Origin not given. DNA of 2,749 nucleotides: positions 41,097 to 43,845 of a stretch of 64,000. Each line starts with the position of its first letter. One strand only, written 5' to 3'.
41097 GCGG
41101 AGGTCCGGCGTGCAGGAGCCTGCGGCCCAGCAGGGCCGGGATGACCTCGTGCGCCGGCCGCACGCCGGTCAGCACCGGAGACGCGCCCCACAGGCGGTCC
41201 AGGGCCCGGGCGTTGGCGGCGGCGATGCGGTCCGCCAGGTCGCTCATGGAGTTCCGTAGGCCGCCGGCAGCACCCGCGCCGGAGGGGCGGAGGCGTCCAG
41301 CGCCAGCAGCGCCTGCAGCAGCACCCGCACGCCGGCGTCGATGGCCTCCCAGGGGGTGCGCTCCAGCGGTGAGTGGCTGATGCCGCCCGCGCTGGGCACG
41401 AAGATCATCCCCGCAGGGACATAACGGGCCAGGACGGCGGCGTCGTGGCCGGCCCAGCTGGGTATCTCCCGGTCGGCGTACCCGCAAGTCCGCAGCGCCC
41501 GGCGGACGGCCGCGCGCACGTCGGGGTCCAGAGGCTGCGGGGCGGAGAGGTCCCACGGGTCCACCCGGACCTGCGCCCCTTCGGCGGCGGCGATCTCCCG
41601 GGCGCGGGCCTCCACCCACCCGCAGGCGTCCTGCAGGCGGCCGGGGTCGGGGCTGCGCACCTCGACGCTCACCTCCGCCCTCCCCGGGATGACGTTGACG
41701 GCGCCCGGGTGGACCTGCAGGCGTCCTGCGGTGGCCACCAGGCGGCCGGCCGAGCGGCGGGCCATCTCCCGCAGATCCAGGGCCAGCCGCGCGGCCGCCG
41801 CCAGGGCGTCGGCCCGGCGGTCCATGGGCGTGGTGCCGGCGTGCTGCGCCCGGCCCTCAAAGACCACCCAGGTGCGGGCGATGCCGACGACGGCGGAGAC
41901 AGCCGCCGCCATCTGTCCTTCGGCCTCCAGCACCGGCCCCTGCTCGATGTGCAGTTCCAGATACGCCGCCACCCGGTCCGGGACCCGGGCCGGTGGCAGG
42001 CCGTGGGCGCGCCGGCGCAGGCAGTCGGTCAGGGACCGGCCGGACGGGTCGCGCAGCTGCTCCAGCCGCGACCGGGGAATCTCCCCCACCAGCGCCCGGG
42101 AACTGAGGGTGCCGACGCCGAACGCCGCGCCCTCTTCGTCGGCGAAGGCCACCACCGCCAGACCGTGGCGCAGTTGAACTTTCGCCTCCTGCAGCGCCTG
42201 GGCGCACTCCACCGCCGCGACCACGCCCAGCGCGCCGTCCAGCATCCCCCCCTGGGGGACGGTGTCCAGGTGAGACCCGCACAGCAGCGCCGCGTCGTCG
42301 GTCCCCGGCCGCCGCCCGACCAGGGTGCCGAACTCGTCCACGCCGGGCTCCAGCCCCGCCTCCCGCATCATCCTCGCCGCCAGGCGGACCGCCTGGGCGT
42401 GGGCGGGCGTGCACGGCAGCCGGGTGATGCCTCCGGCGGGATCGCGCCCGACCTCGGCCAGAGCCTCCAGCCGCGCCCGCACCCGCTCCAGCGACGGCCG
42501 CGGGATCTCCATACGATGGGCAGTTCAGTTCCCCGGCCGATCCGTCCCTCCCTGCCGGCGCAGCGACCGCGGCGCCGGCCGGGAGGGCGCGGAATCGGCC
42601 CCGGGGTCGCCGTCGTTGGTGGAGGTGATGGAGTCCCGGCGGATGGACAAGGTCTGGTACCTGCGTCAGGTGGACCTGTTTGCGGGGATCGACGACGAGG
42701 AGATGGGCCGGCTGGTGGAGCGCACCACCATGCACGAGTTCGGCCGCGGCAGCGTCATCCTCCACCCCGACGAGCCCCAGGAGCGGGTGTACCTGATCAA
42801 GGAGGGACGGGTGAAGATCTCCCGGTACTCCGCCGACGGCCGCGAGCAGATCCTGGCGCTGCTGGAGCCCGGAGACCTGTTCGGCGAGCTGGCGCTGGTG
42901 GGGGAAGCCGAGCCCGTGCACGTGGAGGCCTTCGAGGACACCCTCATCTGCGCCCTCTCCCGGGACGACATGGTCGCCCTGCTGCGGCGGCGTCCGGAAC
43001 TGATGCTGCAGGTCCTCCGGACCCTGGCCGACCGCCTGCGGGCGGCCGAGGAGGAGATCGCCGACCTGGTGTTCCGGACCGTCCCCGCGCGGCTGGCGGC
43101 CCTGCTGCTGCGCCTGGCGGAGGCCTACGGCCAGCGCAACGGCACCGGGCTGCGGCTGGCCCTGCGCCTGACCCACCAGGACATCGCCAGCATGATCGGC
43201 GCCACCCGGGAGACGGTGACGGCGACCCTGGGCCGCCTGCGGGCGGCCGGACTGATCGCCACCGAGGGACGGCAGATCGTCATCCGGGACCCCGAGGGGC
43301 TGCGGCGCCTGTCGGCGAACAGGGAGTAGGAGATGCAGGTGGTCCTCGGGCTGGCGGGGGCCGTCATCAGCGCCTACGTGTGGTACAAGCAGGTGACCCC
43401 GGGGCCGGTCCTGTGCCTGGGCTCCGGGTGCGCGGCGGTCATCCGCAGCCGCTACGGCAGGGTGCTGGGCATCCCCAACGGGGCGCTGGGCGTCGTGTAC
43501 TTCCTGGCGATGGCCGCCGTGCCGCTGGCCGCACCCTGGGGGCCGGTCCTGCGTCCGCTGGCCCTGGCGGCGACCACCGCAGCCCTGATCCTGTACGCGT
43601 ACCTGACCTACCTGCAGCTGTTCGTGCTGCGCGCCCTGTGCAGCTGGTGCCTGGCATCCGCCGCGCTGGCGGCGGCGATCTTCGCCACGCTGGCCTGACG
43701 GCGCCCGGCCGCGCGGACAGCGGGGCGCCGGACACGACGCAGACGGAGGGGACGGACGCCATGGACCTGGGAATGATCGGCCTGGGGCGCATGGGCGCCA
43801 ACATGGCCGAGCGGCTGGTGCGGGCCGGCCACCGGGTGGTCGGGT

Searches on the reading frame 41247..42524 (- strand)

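Call 48: search_protein_families(library=pfam, proteins=[window:41247-42524:-], max_evalue=0.000001)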
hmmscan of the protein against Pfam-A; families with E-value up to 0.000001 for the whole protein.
window:41247-42524:- (426 aa): 3 families
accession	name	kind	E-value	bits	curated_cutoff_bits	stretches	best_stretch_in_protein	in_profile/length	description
PF01546.33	Peptidase_M20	-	2.5e-25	90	24.6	1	82-407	2-205/206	Peptidase family M20/M25/M40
PF04389.22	Peptidase_M28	-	7.7e-11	42.5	21.3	1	68-146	2-77/193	Peptidase family M28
PF07687.19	M20_dimer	-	1.4e-07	31.9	21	1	213-312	4-103/107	Peptidase dimerisation domain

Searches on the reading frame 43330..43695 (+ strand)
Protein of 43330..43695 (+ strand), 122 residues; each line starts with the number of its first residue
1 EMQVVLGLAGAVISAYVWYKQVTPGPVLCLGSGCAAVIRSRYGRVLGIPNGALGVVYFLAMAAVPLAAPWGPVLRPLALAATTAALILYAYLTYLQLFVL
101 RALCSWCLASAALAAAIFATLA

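Call 48: search_protein_families(library=pfam, proteins=[window:43330-43695:+], max_evalue=0.000001)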
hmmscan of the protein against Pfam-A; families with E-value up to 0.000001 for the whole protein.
window:43330-43695:+ (122 aa): 1 family
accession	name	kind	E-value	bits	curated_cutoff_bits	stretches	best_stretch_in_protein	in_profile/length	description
PF07884.19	VKOR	-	3.6e-23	82.6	27.5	1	4-120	4-132/134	Vitamin K epoxide reductase family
